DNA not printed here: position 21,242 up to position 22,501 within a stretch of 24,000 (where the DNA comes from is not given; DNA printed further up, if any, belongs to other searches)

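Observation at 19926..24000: Candidate module B: WYL-2, a Cys-rich small ORF, a RecB-like nuclease, a beta-CASP MBL nuclease and an unknown, all translationally coupled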

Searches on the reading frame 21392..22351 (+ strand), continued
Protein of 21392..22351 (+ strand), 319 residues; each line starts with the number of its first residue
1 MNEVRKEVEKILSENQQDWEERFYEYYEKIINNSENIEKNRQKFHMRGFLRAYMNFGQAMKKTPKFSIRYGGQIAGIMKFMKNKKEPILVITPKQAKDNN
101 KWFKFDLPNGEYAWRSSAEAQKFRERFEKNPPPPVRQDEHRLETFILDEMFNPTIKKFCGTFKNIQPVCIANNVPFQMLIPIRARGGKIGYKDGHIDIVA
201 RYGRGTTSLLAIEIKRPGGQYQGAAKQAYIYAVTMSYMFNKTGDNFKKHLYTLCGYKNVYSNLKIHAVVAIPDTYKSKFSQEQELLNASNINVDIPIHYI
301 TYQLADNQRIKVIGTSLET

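Call 97: find_encoding_contigs(protein=P0275, flank=5000, max_places=2)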
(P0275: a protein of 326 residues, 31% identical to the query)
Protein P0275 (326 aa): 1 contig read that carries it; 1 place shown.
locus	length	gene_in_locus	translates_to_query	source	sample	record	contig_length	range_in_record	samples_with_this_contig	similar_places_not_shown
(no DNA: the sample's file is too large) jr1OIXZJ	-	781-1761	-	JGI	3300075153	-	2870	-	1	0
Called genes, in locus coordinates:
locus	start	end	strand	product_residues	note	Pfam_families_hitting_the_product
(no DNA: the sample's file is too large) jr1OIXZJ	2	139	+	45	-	?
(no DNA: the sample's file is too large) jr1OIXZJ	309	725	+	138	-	-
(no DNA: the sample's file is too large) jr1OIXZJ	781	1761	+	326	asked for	-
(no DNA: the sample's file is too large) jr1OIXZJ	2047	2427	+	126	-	PF05973:Gp49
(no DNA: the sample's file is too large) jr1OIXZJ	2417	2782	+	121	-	PF13744:HTH_37 (weak), PF12844:HTH_19 (weak), PF13560:HTH_31, PF01381:HTH_3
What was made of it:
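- One family member sits next to a Gp49/HTH toxin-antitoxin pair (call 97).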

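Call 116: fold_search(model_id=the predicted structure, library=viral)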
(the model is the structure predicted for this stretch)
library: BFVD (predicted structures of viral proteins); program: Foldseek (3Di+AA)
matches with E <= 10: 398; with E <= 0.001: 0
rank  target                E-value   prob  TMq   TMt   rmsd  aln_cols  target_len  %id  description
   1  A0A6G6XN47            2.0e-03  0.54  0.20  0.27  19.0       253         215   11  (no name in the UniProt tables at hand)
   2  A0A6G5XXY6            1.8e-02  0.90  0.24  0.29   7.1       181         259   12  (no name in the UniProt tables at hand)
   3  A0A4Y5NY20            2.1e-02  0.75  0.20  0.15   8.4       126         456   16  (no name in the UniProt tables at hand)
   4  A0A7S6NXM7            2.6e-02  0.47  0.16  0.25  10.7       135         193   13  Uncharacterized protein [Bathycoccus sp. RCC716 virus 1]
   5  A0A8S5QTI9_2          2.6e-02  0.14  0.20  0.08  13.6       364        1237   10  Structural protein [CrAss-like virus sp. ctDAq1]
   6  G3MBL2                2.8e-02  0.69  0.31  0.34  10.2       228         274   13  Gp146 [Bacillus phage G]
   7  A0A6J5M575            3.3e-02  0.23  0.22  0.25  21.3       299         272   12  PD-(D/E)XK nuclease superfamily [uncultured Caudovirales phage]
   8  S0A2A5                3.5e-02  0.16  0.17  0.13  14.5       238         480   13  PD-(D/E)XK nuclease superfamily protein [Cellulophaga phage phi14:2]
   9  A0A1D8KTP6            4.0e-02  0.33  0.21  0.31   9.3       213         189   14  Restriction endonuclease [Synechococcus phage S-CAM7]
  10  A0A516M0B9            5.7e-02  0.11  0.17  0.18  14.5       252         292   13  (no name in the UniProt tables at hand)
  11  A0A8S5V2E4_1          7.7e-02  0.15  0.18  0.07  13.9       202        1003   11  Uncharacterized protein [CrAss-like virus sp. ctelJ1]
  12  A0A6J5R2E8            8.1e-02  0.12  0.19  0.23  17.9       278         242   12  PD-(D/E)XK nuclease superfamily [uncultured Caudovirales phage]
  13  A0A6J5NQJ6            9.7e-02  0.20  0.19  0.16   9.0       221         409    9  Uncharacterized protein [uncultured Caudovirales phage]
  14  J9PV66                9.7e-02  0.16  0.18  0.19  14.9       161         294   13  Uncharacterized protein [Bacillus phage BCD7]
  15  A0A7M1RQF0            9.7e-02  0.14  0.18  0.17  13.1       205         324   11  Exonuclease [uncultured phage cr52_1]
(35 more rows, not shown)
